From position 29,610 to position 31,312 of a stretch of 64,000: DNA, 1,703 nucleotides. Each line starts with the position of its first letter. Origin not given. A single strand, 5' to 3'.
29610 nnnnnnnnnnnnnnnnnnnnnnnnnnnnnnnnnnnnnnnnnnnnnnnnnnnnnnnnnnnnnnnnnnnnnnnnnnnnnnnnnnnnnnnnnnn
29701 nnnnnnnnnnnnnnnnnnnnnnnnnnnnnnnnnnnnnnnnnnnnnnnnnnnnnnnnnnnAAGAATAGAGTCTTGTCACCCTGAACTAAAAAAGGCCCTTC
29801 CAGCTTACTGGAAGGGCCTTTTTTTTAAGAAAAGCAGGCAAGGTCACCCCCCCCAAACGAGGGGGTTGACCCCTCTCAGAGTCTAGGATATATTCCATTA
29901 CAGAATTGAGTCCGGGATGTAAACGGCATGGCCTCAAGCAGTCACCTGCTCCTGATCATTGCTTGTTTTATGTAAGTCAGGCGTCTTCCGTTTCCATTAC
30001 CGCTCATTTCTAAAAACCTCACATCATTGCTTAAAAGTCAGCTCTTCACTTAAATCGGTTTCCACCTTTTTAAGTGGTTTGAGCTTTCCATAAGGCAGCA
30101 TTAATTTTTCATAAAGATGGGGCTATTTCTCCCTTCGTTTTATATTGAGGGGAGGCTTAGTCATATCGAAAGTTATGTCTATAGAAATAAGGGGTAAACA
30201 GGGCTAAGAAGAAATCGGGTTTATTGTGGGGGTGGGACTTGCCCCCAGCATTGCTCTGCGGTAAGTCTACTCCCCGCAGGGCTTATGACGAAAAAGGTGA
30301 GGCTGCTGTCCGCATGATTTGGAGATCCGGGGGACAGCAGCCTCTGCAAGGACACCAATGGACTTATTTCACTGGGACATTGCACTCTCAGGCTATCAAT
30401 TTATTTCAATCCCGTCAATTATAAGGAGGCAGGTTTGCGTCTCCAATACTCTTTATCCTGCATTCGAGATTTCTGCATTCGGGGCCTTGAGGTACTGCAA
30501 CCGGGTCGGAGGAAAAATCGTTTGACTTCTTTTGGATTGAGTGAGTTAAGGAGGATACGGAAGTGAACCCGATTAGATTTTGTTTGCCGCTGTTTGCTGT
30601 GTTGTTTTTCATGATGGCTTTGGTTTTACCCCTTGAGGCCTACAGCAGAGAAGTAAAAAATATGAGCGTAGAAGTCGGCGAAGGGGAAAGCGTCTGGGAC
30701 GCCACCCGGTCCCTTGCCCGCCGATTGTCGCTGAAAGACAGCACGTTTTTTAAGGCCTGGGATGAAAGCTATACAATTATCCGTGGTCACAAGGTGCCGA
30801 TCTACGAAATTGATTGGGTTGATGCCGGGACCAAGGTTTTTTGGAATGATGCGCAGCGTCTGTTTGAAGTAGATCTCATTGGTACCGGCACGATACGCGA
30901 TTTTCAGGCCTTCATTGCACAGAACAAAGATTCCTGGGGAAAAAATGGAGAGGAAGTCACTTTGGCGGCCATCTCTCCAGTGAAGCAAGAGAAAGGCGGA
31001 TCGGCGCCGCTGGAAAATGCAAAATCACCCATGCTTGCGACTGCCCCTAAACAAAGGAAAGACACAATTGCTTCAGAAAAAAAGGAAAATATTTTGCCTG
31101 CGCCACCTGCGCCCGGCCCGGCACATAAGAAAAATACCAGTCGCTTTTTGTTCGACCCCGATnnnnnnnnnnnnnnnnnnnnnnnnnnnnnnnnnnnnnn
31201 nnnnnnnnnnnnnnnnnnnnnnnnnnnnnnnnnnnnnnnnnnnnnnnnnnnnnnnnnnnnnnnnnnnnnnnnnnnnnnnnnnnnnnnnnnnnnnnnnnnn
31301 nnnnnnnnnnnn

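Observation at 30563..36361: Co-linear curli-type amyloid secretion locus with four curlin paralogs in a probably non-enterobacterial host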

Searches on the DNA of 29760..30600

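Call 53: search_rna_families(source=window, start=29760, end=30600, threshold=evalue, max_evalue=10)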
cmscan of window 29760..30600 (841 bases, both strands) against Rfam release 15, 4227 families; matches with E-value up to 10: 33.
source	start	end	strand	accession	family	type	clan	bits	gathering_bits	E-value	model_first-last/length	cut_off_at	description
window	29785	29880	-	RF00506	Thr_leader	Cis-reg; leader;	-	26.3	55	0.013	1-118/118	no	Threonine operon leader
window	29760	29826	+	RF00515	PyrR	Cis-reg;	-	23.8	54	0.76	39-115/115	5'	PyrR binding site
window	29772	29826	+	RF02399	NsiR1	Gene; sRNA;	-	23.6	39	0.032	1-60/60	no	Nitrogen stress-induced RNA 1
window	29786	29832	-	RF00480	HIV_FE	Cis-reg; frameshift_element;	-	23.3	45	0.78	1-52/52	no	HIV Ribosomal frameshift signal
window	29782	29826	-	RF04341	Plastid-psbJ-5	Cis-reg;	CL00152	22.6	53.1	0.14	1-59/59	no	Plastid-psbJ-5 3UTR RNA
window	29788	29823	-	RF03871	mir-5681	Gene; miRNA;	-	22.5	88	0.047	1-61/61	no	mir-5681 microRNA precursor family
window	29783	29819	-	RF02371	PyrG_leader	Cis-reg; leader;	-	22.1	65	2.5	40-76/78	no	PyrG leader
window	29792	29825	+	RF02371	PyrG_leader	Cis-reg; leader;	-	21.8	65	2.9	40-73/78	no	PyrG leader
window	29760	29833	+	RF00557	L10_leader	Cis-reg; leader;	-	21.5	44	0.41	66-138/138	5'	Ribosomal protein L10 leader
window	29773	29825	+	RF02278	Betaproteobacteria_toxic_sRNA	Gene; sRNA;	-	20.5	50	0.16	1-64/64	no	Betaproteobacteria toxic small RNA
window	30277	30344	+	RF02470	Ms_IGR-8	Gene; sRNA;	-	20.4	44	0.072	1-63/63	no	Mycobacterium sRNA Ms_IGR-8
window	29760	29829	+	RF04312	trpB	Cis-reg;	-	19.9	59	4.7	28-107/107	5'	trpB ncRNA motif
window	29763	29833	+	RF00519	suhB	Gene; sRNA;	CL00108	19.8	41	0.18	1-77/77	no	Makes More Granules Regulator RNA (mmgR)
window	29760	29828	+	RF01771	rnk_leader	Cis-reg; leader;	-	19.8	50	1.3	36-109/109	5'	Enterobacteria rnk leader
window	29771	29842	-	RF00861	mir-488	Gene; miRNA;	-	19.6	88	0.22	1-83/83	no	mir-488 microRNA precursor family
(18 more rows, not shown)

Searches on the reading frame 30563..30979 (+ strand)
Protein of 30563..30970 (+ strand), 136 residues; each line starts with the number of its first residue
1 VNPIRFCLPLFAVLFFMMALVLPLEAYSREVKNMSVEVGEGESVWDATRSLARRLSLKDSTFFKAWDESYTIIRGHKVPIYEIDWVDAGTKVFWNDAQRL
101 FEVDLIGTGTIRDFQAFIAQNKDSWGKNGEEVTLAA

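Call 32: find_homologous_proteins(query=A1, max_evalue=0.001)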
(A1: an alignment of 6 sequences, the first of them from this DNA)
Query A1 (6 sequences): 3091 candidates shared short words with the query, none scored E <= 0.001.
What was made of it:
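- Tried and rejected: A profile search of the 5.8e9-protein set with the N-domain alignment returned nothing, not even the known members (call 32), so that result is uninformative.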

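Call 47: search_protein_families(library=pfam, proteins=[window:30563-30970:+], max_evalue=10)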
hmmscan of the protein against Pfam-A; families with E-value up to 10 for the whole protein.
window:30563-30970:+ (136 aa): 0 families

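Call 84: search_protein_families(library=pfam, alignment_id=A1, max_evalue=10)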
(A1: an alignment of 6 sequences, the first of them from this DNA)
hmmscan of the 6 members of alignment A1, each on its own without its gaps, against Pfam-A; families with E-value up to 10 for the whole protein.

A. member 1, seq(112 aa): 0 families

B. families by the number of members that match (of 6 scanned): 0 families
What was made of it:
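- On LysM domain (considered for the CsgE N-domain): No Pfam hit at E up to 10 for any of six family members (call 84).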

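Call 85: search_solved_structures(query=A1, max_evalue=10)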
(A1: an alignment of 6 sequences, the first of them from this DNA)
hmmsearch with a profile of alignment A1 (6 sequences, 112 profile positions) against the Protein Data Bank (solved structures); distinct sequences matched with E-value up to 10: 4.
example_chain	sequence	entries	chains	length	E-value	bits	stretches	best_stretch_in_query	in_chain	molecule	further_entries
5ej0_A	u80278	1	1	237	0.12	15.8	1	20-84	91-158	Envelope protein H3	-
3ivd_A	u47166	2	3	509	0.19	15.1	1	26-84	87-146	Nucleotidase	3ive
1f45_B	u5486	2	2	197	1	12.8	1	50-102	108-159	INTERLEUKIN-12 ALPHA CHAIN | Interleukin-12 subunit alpha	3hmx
8xrp_A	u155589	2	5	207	1.1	12.7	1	50-102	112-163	Interleukin-12 subunit alpha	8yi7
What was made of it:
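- On LysM domain (considered for the CsgE N-domain): No PDB sequence hit (call 85).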

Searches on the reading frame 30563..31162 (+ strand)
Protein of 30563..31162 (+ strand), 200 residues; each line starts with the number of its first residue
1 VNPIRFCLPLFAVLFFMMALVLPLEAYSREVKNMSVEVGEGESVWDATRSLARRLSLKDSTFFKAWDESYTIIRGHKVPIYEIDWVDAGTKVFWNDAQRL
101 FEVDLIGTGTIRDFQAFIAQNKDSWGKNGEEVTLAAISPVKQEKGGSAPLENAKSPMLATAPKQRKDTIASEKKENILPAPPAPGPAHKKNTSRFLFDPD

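Call 27: search_protein_representatives(protein=window:30563-31162:+)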
Query: 200 residues. Proteins with E-value up to 0.001 (for the whole library): 6; up to 1e-10: 2; up to 1e-30: 1. The best 6 are listed.
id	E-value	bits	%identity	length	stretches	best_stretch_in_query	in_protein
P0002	1.3e-49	185.2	57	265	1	21-198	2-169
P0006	6.9e-12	62.1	34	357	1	10-121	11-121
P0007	5.9e-09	52.5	28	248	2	30-118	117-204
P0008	6.2e-06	42.7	33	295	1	29-122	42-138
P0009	1.5e-05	41.4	34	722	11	136-190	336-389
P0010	7.2e-04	35.9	33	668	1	34-122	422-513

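Call 29: search_protein_families(library=pfam, proteins=[P0006, P0007, P0008, P0010], max_evalue=0.01)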
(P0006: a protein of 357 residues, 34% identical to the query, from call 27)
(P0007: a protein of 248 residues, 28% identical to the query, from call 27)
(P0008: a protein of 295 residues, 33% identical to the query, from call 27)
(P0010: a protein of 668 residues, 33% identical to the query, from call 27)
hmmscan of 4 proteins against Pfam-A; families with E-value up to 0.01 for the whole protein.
P0006 (357 aa): 1 family
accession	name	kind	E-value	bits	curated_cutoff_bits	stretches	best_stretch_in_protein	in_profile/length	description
PF10627.14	CsgE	-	3.6e-13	50.1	25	1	269-353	4-89/105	Curli assembly protein CsgE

P0007 (248 aa): 0 families

P0008 (295 aa): 0 families

P0010 (668 aa): 0 families

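Call 41: find_encoding_contigs(protein=P0006, flank=10000)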
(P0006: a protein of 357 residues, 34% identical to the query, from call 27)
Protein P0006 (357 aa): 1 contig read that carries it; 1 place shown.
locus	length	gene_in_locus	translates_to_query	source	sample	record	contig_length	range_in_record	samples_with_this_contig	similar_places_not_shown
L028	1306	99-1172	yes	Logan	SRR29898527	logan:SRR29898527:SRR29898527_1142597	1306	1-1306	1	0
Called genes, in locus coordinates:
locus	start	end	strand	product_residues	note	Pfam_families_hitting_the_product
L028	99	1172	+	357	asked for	PF10627:CsgE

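Call 81: find_encoding_contigs(protein=P0007, flank=8000, max_places=3)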
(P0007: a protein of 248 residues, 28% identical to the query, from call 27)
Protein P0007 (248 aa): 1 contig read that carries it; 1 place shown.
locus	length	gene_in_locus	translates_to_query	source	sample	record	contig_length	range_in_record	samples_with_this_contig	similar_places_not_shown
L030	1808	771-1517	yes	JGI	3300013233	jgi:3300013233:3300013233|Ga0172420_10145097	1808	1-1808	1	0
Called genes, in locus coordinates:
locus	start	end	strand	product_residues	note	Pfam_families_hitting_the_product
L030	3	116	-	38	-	?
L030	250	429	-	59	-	-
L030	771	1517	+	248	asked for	-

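Call 82: find_encoding_contigs(protein=P0010, flank=8000, max_places=3)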
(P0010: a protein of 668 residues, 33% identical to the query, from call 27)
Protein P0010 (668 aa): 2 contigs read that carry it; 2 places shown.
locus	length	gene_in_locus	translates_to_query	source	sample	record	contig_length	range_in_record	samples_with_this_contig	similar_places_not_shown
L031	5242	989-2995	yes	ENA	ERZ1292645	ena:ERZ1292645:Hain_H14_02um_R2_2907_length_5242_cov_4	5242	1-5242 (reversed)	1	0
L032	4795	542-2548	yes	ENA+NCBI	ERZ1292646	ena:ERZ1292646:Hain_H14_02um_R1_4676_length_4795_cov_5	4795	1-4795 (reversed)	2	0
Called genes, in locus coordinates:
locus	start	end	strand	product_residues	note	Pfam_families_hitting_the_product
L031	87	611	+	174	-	-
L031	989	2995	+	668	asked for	-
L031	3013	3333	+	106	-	PF18908:DUF5663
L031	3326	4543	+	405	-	PF07992:Pyr_redox_2, PF13738:Pyr_redox_3 (weak), PF00070:Pyr_redox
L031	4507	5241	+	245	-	PF13200:DUF4015, PF14871:GHL6 (weak)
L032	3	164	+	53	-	?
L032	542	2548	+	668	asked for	-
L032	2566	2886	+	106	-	PF18908:DUF5663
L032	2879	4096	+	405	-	PF07992:Pyr_redox_2, PF13738:Pyr_redox_3 (faint), PF00070:Pyr_redox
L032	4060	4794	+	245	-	PF13200:DUF4015, PF14871:GHL6 (weak)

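Call 83: find_encoding_contigs(protein=P0008, flank=8000, max_places=3)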
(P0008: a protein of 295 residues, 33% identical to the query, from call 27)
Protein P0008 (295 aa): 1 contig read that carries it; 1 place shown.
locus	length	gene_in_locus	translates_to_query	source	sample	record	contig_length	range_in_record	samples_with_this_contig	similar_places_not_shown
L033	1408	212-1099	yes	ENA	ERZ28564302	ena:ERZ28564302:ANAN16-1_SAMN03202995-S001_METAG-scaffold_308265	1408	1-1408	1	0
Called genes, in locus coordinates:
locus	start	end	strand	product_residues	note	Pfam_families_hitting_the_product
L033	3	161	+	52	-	?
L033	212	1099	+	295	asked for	-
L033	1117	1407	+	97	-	?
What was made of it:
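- The domain also occurs in proteins with no curli context (calls 82, 83).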
